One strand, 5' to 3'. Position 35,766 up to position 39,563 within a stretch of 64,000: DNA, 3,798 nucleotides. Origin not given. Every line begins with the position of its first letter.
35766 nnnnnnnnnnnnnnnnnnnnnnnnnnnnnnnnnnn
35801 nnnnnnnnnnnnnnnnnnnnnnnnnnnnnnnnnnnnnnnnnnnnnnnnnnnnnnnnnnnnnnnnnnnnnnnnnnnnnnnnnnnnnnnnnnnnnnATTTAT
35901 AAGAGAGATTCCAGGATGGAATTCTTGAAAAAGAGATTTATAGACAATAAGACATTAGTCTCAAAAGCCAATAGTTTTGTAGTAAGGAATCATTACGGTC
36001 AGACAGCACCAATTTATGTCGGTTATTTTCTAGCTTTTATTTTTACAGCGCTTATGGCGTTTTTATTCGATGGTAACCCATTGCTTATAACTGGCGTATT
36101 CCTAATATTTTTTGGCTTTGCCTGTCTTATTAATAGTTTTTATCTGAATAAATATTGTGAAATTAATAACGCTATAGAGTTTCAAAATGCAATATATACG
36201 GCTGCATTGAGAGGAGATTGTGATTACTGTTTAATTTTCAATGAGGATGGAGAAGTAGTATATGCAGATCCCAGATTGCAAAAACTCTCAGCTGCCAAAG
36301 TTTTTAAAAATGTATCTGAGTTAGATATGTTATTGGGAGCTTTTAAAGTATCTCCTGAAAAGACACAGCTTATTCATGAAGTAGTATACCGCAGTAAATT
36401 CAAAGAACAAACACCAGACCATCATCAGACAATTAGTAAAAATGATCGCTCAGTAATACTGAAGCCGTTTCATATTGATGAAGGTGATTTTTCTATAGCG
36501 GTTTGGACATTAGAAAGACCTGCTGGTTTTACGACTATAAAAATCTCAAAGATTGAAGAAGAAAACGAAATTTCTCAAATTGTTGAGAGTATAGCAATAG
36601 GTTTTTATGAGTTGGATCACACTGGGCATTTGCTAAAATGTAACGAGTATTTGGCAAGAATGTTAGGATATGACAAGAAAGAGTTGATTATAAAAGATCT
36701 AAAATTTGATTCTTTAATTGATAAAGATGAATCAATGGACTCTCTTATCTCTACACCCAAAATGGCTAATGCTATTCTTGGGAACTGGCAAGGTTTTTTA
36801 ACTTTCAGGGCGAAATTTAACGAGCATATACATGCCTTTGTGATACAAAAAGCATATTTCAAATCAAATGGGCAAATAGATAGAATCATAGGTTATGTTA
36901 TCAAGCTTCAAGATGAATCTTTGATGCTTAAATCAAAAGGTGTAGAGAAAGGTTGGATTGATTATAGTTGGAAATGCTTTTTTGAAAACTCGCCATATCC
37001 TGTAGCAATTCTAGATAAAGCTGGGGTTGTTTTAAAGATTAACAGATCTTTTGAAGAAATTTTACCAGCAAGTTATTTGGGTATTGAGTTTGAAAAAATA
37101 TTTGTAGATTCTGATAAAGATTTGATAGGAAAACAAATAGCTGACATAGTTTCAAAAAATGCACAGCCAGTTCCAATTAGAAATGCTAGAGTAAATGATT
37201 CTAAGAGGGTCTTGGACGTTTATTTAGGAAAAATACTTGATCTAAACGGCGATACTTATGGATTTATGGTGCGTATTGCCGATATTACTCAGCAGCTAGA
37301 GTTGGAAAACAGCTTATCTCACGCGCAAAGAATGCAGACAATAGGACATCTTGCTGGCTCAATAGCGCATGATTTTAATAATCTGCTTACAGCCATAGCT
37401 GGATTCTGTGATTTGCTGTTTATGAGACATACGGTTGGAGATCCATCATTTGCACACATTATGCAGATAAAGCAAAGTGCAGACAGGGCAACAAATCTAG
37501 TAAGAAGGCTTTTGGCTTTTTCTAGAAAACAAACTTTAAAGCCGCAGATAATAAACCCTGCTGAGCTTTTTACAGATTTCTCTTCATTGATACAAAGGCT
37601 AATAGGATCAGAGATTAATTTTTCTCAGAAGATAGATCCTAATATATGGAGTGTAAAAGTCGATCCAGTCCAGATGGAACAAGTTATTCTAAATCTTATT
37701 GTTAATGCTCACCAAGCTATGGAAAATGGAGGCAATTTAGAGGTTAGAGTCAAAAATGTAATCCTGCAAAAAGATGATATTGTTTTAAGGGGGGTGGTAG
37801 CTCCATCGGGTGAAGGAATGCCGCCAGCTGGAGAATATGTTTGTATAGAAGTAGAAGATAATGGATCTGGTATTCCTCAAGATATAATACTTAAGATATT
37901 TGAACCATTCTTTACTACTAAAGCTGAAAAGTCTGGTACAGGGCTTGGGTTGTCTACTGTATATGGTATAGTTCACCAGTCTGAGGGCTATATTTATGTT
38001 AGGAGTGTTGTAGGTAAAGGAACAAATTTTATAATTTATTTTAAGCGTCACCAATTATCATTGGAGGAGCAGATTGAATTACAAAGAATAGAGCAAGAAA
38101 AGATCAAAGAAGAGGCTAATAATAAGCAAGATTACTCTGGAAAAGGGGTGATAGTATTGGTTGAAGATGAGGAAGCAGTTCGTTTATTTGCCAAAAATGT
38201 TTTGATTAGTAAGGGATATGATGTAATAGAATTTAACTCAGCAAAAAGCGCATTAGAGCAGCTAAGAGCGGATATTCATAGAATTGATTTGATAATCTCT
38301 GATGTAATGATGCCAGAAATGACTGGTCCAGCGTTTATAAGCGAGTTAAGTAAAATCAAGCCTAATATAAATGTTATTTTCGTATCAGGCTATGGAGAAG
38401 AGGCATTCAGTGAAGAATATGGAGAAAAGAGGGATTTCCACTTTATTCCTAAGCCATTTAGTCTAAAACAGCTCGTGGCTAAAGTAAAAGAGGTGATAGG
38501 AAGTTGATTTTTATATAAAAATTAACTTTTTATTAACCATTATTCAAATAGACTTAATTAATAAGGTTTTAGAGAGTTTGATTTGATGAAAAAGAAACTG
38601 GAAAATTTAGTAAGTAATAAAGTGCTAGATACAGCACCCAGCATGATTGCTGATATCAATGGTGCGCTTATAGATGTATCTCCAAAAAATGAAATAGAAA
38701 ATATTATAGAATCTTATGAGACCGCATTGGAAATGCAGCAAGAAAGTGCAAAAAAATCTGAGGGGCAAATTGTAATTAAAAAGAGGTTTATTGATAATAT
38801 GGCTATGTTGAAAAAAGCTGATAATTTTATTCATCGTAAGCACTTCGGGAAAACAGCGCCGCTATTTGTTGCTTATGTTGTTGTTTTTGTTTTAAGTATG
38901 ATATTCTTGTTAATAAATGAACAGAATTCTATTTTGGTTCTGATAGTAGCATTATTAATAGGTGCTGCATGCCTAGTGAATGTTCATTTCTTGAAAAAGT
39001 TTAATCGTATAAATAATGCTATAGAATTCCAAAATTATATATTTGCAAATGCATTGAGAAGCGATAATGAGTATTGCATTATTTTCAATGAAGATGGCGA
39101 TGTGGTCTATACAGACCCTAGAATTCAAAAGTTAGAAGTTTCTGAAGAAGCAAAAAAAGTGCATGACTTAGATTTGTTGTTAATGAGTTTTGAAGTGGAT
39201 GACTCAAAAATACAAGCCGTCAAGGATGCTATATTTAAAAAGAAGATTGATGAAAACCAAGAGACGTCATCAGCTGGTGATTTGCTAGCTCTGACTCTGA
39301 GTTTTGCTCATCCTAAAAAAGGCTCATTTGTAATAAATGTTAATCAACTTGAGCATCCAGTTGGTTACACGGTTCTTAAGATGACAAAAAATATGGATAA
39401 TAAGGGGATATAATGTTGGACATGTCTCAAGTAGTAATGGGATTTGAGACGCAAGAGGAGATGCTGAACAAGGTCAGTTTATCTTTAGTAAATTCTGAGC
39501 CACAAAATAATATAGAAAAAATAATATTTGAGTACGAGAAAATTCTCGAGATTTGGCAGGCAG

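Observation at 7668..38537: TTAA-N7-TTAA(C) CtrA-box motifs recur at a fixed distance upstream of orphan, ankyrin and CckA-paralog genes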

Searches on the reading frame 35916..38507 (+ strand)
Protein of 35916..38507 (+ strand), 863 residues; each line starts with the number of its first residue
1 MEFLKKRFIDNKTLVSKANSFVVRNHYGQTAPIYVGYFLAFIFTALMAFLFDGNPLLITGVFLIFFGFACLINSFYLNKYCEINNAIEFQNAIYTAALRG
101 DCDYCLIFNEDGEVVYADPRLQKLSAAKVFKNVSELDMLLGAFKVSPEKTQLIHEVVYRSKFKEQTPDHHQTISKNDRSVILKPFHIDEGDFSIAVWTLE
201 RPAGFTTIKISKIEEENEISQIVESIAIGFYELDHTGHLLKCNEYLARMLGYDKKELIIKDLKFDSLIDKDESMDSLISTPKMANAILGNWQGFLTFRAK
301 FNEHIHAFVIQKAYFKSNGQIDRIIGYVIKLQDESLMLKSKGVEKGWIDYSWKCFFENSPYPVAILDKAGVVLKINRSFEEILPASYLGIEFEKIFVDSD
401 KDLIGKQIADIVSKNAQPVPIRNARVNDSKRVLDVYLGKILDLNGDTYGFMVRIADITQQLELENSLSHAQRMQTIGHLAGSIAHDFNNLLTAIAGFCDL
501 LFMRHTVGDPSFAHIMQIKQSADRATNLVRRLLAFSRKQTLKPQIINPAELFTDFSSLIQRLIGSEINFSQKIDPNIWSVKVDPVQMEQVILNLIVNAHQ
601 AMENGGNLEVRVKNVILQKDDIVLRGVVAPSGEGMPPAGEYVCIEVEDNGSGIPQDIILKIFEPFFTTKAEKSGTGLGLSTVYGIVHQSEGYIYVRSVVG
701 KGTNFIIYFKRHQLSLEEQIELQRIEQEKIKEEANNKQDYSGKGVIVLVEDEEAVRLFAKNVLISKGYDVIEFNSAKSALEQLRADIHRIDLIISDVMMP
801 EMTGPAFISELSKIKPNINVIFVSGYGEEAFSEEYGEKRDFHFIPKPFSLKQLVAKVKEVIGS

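Call 5: search_protein_families(library=pfam, proteins=[window:35916-38507:+])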
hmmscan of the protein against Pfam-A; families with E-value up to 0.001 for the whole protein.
window:35916-38507:+ (863 aa): 7 families
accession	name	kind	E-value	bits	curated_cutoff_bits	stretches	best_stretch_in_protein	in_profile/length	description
PF02518.31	HATPase_c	-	2.6e-22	79.8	26.4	1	583-711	2-109/111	Histidine kinase-, DNA gyrase B-, and HSP90-like ATPase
PF00072.30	Response_reg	-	1.2e-21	77.4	30.2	1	746-858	1-111/111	Response regulator receiver domain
PF00512.31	HisKA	-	5.6e-10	39.6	26.9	1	479-539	5-64/66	His Kinase A (phospho-acceptor) domain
PF13188.13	PAS_8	-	2e-09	37.4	21.8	0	219-265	3-48/65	PAS domain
PF08448.16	PAS_4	-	4.3e-09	37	23.1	1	356-460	1-108/110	PAS fold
PF00989.32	PAS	-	3.1e-08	34.1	22.6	0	218-271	2-55/113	PAS fold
PF13426.13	PAS_9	-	9.5e-08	32.7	27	0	230-269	4-41/103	PAS domain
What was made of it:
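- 35916..38507 (+): cckA: a hybrid histidine kinase with PAS, HisKA, HATPase and REC domains. Call 5.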

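Call 17: list_cluster_members(proteins=[P0001, window:35916-38507:+, window:14829-16973:+, window:7741-11289:+, window:32888-34333:-, window:11522-14281:+])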
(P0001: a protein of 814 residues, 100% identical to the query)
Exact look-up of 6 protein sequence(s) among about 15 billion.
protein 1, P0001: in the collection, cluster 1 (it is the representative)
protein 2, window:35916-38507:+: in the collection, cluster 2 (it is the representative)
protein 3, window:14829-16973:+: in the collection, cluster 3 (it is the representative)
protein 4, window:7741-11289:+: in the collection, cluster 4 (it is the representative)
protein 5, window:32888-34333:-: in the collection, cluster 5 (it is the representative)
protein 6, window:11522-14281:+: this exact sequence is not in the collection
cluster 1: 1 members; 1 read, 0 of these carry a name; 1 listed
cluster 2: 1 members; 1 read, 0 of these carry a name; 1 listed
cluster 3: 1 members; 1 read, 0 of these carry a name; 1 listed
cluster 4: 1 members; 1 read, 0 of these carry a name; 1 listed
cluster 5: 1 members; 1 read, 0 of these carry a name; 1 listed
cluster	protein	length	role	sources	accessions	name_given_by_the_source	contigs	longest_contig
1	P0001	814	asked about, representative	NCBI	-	-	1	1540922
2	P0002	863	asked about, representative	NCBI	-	-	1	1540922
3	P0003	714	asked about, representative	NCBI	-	-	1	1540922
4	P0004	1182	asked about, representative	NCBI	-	-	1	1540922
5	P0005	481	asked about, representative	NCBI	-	-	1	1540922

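Call 30: find_related_loci(query=window:35916-38507:+, collection=genome_contigs, flank=10000)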
Query window:35916-38507:+ (863 aa) in genome_contigs; peptide patterns used: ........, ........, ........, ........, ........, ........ (x = any residue, [..] = any of these).
599 stretches matched a pattern (row limit reached: there are more); 488 encode a relative of the query (tblastn E <= 1e-3); the best 80 are kept; 79 distinct loci.
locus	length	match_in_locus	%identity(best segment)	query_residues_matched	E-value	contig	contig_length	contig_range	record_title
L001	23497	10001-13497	76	1-863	0e+0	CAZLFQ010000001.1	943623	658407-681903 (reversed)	MAG TPA_asm: uncultured Candidatus Midichloriaceae bacterium isolate binchicken_co179_66 genome assembly, contig: NODE_1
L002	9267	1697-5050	60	1-861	0e+0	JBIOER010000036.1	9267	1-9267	MAG: Rickettsiales bacterium isolate GcC11-34 k141_502805_length_9267_cov_35.0000, whole genome shotgun sequence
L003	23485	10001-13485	74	1-861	0e+0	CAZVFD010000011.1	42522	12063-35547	MAG TPA_asm: uncultured Candidatus Midichloriaceae bacterium isolate SRP219642_co5_551 genome assembly, contig: NODE_115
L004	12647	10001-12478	55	33-862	0e+0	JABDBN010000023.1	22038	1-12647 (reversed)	MAG: Alphaproteobacteria bacterium isolate BWOrgHeat_Nextera64_MAG2 3300020774.a:Ga0206948_1104, whole genome shotgun se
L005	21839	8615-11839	43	37-861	0e+0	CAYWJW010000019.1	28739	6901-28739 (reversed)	MAG TPA_asm: uncultured Candidatus Jidaibacter sp. isolate SRP193066_co2_96 genome assembly, contig: NODE_852_length_287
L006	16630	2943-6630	40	456-861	2e-83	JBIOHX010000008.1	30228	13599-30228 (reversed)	MAG: Gemmatimonadales bacterium isolate GcA5-17 k141_1150489_length_30228_cov_12.7389, whole genome shotgun sequence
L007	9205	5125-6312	38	453-863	5e-80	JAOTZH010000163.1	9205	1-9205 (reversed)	MAG: Gemmatimonadota bacterium isolate 21_Jan_SF_Bin74 21_Jan_SF_Bin74_scaffold_6525_c1, whole genome shotgun sequence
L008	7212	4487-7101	38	456-863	1e-75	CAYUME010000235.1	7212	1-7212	MAG TPA_asm: uncultured Planctomycetia bacterium isolate SRP319275_co4_33 genome assembly, contig: NODE_7592_length_7212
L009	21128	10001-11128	38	455-858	2e-75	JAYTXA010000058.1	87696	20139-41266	MAG: Acidobacteriota bacterium isolate GFS_5862 GFS_5862_57, whole genome shotgun sequence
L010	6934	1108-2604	31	354-861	3e-73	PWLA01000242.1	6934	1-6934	MAG: Gemmatimonadetes bacterium isolate CSSed10_216R1 CS-Sed10-C34006, whole genome shotgun sequence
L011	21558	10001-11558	37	455-863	1e-72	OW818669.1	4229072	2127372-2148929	metagenome genome assembly, chromosome: 1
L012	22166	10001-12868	37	416-863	3e-72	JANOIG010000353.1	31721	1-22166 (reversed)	MAG: Deltaproteobacteria bacterium isolate SOY_63_metabat_278 SOY_63_k141_4409604, whole genome shotgun sequence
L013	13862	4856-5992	38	467-862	1e-71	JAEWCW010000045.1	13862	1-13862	MAG: Proteobacteria bacterium isolate OH_PBB_68 k127_132003, whole genome shotgun sequence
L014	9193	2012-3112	39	467-849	7e-71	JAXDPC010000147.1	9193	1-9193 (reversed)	MAG: Sphingomonadales bacterium isolate BP_702 scaffold_3371386, whole genome shotgun sequence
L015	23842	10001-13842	36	425-861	2e-70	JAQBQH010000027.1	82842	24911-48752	MAG: Myxococcales bacterium isolate RYN_368 scaffold_4123979, whole genome shotgun sequence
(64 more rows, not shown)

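Call 40: search_protein_families(library=pfam, proteins=[L003:15681-18209:-, L003:18389-18820:+, L001:1662-2231:-, L005:4091-4537:+, L003:20969-21844:+, L003:5555-6655:-, L001:7386-8459:-, L002:640-1107:-, L001:376-1692:-, L003:19673-20917:+], max_evalue=0.001)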
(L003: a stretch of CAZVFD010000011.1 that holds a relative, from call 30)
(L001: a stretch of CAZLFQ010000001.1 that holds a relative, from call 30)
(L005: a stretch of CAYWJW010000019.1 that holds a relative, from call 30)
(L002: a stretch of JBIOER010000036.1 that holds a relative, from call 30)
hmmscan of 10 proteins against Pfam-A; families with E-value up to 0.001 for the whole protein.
L003:15681-18209:- (842 aa): 0 families

L003:18389-18820:+ (143 aa): 0 families

L001:1662-2231:- (189 aa): 0 families

L005:4091-4537:+ (148 aa): 0 families

L003:20969-21844:+ (291 aa): 1 family
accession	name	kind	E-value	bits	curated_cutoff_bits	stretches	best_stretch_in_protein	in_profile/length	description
PF07963.17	N_methyl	-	8.6e-06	25.6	21.2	1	15-37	4-26/27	Prokaryotic N-terminal methylation motif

L003:5555-6655:- (366 aa): 1 family
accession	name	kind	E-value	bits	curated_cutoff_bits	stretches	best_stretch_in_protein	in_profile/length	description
PF12796.13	Ank_2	-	0.00018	22.5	27.3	0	139-193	14-71/90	Ankyrin repeats (3 copies)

L001:7386-8459:- (357 aa): 0 families

L002:640-1107:- (155 aa): 0 families

L001:376-1692:- (438 aa): 2 families
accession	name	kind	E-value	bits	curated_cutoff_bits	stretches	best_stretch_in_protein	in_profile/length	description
PF04055.27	Radical_SAM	-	1.2e-26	94.3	29.5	1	159-329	2-164/166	Radical SAM superfamily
PF00919.26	UPF0004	-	1.7e-16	60.5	27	1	28-113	3-98/98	Uncharacterized protein family UPF0004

L003:19673-20917:+ (414 aa): 2 families
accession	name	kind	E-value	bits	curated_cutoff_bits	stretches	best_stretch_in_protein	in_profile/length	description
PF04055.27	Radical_SAM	-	1.4e-27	97.4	29.5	1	135-305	2-164/166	Radical SAM superfamily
PF00919.26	UPF0004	-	4.3e-17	62.4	27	1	4-89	3-98/98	Uncharacterized protein family UPF0004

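Call 46: search_solved_structures(query=window:35916-38507:+, max_evalue=1e-20)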
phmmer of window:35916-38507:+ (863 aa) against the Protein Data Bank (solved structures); distinct sequences matched with E-value up to 1e-20: 4.
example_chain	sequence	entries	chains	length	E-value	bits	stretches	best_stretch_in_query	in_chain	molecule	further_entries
5idj_A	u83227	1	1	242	2.1e-58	201.5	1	467-709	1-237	Histidine kinase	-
5idm_A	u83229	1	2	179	8.3e-29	103.6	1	544-711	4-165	Cell cycle histidine kinase CckA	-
8vc9_A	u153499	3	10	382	6e-25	90.8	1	453-707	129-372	Leptospira virulence regulator B (LvrB) | histidine kinase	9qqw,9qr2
9jfj_A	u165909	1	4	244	1.8e-23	85.9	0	638-709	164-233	Sensor histidine kinase ZraS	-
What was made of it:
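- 35916..38507 (+): The best PDB matches are Caulobacter CckA 5IDJ and 5IDM (call 46).
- On CtrA binding site / CtrA regulon promoter: The best solved-structure matches are Caulobacter CckA (201 bits, call 46).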

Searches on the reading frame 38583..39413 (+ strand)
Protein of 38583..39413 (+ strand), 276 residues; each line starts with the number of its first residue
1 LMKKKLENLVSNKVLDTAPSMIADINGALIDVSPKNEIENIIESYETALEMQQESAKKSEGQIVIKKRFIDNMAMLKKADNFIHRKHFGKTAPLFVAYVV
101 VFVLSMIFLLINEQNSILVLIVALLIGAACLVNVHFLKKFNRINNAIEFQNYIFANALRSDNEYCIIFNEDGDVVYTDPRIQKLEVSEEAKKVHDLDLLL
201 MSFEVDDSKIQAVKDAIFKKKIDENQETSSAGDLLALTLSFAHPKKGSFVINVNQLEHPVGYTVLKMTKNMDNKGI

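Call 5: search_protein_families(library=pfam, proteins=[window:38583-39413:+])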
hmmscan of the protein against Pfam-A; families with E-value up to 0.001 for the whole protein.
window:38583-39413:+ (276 aa): 0 families

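Call 48: find_homologous_proteins(query=window:38586-39413:+, max_evalue=0.00001)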
Query window:38586-39413:+ (275 aa): 6 proteins with E <= 0.00001 among 1072 candidates.
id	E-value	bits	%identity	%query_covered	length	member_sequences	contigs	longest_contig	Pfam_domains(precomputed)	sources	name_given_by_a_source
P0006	1.5e-170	583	100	100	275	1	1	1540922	-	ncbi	-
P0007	7.2e-115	401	68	96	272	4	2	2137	-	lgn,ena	-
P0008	6.4e-97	342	60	99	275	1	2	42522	-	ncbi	-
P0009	3.8e-95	336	58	95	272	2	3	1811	-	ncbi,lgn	-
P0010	1.5e-94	334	57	100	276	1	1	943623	-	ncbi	-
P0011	2.1e-61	226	44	90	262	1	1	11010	-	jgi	jgi:hypothetical protein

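Call 49: find_encoding_contigs(protein=P0011, flank=10000, max_places=3)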
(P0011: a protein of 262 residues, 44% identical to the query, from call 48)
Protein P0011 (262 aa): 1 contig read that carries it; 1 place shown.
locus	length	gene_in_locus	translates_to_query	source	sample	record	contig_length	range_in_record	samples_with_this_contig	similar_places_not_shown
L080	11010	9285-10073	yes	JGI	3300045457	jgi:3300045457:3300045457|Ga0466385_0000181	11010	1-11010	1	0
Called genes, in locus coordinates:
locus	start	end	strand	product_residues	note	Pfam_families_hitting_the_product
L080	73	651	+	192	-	PF02669:KdpC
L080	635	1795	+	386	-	PF02702:KdpD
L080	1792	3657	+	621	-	PF00672:HAMP, PF00512:HisKA (faint), PF02518:HATPase_c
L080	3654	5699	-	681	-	-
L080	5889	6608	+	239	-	PF00072:Response_reg, PF00486:Trans_reg_C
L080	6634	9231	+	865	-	PF00989:PAS (faint), PF13188:PAS_8 (faint), PF13426:PAS_9 (faint), PF08448:PAS_4 (weak), PF00512:HisKA, PF02518:HATPase_c, PF00072:Response_reg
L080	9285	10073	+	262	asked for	-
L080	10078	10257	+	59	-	-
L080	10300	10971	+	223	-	PF13144:ChapFlgA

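Call 50: find_encoding_contigs(protein=P0007, flank=3000, max_places=3)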
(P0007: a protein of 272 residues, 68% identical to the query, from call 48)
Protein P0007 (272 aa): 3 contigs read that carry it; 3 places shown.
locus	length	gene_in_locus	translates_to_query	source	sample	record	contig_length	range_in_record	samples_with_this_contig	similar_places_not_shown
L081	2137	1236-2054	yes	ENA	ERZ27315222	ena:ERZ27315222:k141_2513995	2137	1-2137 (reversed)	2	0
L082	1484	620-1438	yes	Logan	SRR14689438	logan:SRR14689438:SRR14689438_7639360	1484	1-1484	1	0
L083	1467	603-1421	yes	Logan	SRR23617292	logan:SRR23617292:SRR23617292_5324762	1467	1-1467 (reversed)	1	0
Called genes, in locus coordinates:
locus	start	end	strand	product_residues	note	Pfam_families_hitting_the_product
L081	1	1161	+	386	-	?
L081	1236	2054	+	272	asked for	-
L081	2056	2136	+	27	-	?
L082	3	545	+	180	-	?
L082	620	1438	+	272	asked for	-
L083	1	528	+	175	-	?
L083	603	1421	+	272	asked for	-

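Call 51: find_encoding_contigs(protein=P0009, flank=3000, max_places=3)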
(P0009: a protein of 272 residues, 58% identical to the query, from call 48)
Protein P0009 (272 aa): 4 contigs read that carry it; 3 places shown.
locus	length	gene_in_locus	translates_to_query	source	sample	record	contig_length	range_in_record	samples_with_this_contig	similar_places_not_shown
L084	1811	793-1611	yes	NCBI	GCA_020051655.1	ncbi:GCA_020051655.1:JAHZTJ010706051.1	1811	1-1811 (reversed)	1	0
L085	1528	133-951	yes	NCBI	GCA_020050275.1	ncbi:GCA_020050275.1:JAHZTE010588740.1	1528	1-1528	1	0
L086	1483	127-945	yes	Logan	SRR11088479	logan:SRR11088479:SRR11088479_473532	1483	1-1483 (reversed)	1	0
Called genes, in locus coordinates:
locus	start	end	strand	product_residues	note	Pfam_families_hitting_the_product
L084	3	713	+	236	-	?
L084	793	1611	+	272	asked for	-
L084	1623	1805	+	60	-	-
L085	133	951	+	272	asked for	-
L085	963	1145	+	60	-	-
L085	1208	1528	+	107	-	?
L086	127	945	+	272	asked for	-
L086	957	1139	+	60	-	-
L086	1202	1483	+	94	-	?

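Call 77: predict_structure(alignment_id=A4)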
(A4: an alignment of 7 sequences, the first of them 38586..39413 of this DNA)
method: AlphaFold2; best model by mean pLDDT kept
length: 275 residues; sequences in the alignment: 7
mean_pLDDT: 56.1   pTM: 0.45
mean pLDDT of the five models: 56.1, 55.5, 53.3, 51.1, 46.7
residues with pLDDT >= 90: 0; 70-90: 88; 50-70: 69; < 50: 118
segments of 3 or more residues with pLDDT < 50: 1-92, 219-234, 272-275
pLDDT, mean of each block of 10 residues (from residue 1): 31 26 24 37 44 38 39 42 42 59 69 69 67 56 53 54 77 75 70 80 80 71 36 61 77 67 79 40
secondary structure, 60 per line:
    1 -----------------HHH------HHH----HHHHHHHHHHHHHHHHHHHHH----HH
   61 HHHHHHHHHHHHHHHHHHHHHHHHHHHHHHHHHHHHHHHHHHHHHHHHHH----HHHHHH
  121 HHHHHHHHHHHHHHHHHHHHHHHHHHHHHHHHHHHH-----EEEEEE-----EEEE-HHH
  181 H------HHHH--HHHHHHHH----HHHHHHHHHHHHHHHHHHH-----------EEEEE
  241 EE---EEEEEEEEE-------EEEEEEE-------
elements in order: H34-54 H59-110 H115-156 E162-167 E173-176 H178-181 H188-191 H194-201 H206-224 E236-242 E246-254 E262-268

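Call 81: fold_search(model_id=the predicted structure, library=pdb)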
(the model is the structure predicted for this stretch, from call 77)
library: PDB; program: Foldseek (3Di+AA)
matches with E <= 10: 935; with E <= 0.001: 1
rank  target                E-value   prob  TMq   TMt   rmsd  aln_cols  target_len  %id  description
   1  7xi3_A                3.4e-04  0.99  0.18  0.17   7.8       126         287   17  Crystal Structure of the NPAS4-ARNT2 heterodimer in complex with DNA (released 2022-11-02)
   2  4zp4_A                1.4e-03  0.99  0.22  0.23   7.7       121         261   12  Crystal Structure of the Heterodimeric HIF-2a:ARNT Complex (released 2015-08-12)
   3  8sgk_A                1.7e-03  1.00  0.24  0.15   5.1       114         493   15  CryoEM structure of Deinococcus radiodurans BphP photosensory module in Pr state (released 2024-05-22)
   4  9loi_A                1.7e-03  0.98  0.18  0.19   8.2       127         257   14  Crystal Structure of the Heterodimeric HIF-2 Complex with Agonist SD-16 (released 2025-10-15)
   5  4zrr                  2.0e-03  1.00  0.23  0.21   5.3       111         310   15  Crystal Structure of Monomeric Bacteriophytochrome mutant D207L Y263F at 1.5 A resolution Using a home source. (released 2016-01-20)
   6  10jx_B                2.0e-03  0.92  0.22  0.33  11.0       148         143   12  Crystal structure of heme binding PAS domain from one component transcription factor, FG214 (released 2026-03-25)
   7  3s7q                  2.1e-03  1.00  0.24  0.21   5.2       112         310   14  Crystal Structure of a Monomeric Infrared Fluorescent Deinococcus radiodurans Bacteriophytochrome chromophore binding do (released 2012-01-11)
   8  9of0_B                2.5e-03  0.93  0.18  0.18   8.6       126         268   15  Cryo-EM Structure of Human HIF-2a-ARNT Complexed on 20-bp HRE (released 2025-06-11)
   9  4ijg                  2.7e-03  1.00  0.23  0.21   5.3       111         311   15  Crystal structure of monomeric bacteriophytochrome (released 2013-12-25)
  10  5c5k_B                3.0e-03  1.00  0.24  0.15   5.6       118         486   14  Structure of the Pfr form of a canonical phytochrome (released 2016-02-17)
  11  5c5k_A                3.0e-03  0.99  0.23  0.15   6.2       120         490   16  Structure of the Pfr form of a canonical phytochrome (released 2016-02-17)
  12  1vb6_B                3.2e-03  0.99  0.25  0.50   6.2       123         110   15  Crystal Structure of the heme PAS sensor domain of Ec DOS (oxygen-bound form) (released 2005-04-19)
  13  4zph_A                3.2e-03  0.93  0.19  0.20   8.4       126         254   13  Crystal Structure of the Heterodimeric HIF-2a:ARNT Complex with Proflavine (released 2015-08-12)
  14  6fht_B                3.4e-03  1.00  0.25  0.11   5.5       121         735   16  Crystal structure of an artificial phytochrome regulated adenylate/guanylate cyclase in its dark adapted Pr form (released 2018-04-18)
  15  6t3l_A                3.7e-03  1.00  0.24  0.21   5.6       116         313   15  PAS-GAF fragment from Deinococcus radiodurans phytochrome in dark state (released 2020-04-08)
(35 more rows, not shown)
